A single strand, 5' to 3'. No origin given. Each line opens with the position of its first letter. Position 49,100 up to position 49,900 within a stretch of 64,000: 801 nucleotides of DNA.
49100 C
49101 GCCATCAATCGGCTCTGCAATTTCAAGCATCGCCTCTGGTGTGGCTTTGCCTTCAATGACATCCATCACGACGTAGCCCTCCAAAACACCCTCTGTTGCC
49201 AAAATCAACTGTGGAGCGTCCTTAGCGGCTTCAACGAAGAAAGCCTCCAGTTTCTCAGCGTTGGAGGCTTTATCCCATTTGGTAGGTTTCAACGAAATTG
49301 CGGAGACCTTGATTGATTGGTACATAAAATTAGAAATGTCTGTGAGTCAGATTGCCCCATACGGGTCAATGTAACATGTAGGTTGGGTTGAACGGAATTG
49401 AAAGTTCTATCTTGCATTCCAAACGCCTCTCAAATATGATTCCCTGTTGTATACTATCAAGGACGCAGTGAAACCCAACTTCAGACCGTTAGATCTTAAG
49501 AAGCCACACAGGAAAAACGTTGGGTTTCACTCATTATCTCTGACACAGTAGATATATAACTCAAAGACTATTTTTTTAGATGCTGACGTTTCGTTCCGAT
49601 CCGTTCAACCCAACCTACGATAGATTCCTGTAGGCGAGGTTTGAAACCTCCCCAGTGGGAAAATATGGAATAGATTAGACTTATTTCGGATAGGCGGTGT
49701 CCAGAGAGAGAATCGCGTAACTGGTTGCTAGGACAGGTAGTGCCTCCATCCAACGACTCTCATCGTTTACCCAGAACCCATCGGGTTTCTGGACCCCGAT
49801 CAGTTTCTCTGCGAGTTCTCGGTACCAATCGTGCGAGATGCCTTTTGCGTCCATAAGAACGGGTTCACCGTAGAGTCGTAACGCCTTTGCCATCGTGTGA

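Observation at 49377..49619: MITE-like element with perfect 19-bp terminal inverted repeats, and a solo terminus elsewhere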

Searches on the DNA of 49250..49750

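Call 50: search_rna_families(source=window, start=49250, end=49750, threshold=evalue, max_evalue=1)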
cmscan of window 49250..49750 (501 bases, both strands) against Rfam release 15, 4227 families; matches with E-value up to 1: 1.
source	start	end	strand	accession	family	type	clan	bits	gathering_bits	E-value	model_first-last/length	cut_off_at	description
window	49452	49548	-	RF03573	mir-1954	Gene; miRNA;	-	22.5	99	0.021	1-82/82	no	mir-1954 microRNA precursor family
